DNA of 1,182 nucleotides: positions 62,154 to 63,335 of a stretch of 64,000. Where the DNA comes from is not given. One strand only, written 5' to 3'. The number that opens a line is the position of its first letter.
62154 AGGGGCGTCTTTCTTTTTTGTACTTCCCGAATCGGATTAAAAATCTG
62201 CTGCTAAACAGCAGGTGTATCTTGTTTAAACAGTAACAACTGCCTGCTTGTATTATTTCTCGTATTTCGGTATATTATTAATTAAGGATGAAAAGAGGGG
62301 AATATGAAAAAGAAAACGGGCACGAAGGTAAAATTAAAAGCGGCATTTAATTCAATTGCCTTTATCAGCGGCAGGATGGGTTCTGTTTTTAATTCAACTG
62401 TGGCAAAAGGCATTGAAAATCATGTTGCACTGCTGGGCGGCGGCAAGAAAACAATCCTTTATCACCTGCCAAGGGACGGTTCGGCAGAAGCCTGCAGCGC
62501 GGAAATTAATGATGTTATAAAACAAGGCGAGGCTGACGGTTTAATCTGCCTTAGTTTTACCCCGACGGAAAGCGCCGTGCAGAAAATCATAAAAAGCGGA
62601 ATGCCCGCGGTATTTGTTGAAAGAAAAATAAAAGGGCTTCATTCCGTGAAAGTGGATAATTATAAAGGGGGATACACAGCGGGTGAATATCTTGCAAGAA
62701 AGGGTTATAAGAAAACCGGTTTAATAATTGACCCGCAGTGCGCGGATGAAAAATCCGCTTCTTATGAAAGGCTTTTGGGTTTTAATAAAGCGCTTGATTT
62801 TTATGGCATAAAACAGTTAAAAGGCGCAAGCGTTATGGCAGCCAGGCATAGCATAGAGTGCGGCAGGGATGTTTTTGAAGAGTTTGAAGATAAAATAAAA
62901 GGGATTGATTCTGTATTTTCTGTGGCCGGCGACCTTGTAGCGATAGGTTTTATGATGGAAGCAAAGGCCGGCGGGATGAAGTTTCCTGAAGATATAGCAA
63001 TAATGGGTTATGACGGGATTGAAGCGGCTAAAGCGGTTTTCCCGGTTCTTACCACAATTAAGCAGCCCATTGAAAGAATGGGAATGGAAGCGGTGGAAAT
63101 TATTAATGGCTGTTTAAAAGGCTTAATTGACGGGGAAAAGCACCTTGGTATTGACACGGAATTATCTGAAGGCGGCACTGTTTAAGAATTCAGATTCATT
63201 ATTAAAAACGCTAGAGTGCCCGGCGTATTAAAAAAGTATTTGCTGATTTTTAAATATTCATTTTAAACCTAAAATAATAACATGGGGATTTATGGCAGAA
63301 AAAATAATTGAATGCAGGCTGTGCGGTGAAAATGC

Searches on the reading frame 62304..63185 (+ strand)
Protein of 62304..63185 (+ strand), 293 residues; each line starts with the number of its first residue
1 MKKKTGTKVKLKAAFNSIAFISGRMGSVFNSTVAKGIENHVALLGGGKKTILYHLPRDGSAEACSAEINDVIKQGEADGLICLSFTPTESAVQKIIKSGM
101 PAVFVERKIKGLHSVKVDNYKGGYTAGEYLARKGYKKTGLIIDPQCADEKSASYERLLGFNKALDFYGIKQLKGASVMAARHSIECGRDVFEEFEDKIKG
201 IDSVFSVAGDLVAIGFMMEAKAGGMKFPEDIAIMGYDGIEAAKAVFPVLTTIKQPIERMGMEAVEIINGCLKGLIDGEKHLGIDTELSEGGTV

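Call 41: find_encoding_contigs(protein=window:62304-63185:+, flank=10000, max_places=1)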
Protein window:62304-63185:+ (293 aa): 8 contigs read that carry it; 1 place shown.
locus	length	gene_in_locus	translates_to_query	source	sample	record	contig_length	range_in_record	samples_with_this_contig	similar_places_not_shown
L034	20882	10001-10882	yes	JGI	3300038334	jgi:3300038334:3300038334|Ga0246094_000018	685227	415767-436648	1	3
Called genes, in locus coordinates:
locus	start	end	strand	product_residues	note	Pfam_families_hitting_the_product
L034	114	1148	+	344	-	PF04055:Radical_SAM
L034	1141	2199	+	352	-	-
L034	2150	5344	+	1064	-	PF01436:NHL (faint)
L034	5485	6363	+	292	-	-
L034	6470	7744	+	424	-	PF05977:MFS_3, PF07690:MFS_1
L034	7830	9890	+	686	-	PF00989:PAS, PF13188:PAS_8 (faint), PF13426:PAS_9, PF08447:PAS_3 (faint), PF00512:HisKA, PF02518:HATPase_c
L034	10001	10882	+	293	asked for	PF13407:Peripla_BP_4, PF00532:Peripla_BP_1, PF13377:Peripla_BP_3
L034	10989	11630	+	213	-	PF13489:Methyltransf_23, PF08242:Methyltransf_12 (faint)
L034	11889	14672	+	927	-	PF01326:PPDK_N, PF00391:PEP-utilizers, PF02896:PEP-utilizers_C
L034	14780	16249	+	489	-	PF01564:Spermine_synth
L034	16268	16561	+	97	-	-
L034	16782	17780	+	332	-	PF13489:Methyltransf_23 (weak), PF05175:MTS, PF07021:MetW (faint), PF08241:Methyltransf_11, PF08242:Methyltransf_12, PF13649:Methyltransf_25, PF13847:Methyltransf_31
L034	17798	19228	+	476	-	PF07228:SpoIIE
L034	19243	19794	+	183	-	PF19788:DUF6272 (weak)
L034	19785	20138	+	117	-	-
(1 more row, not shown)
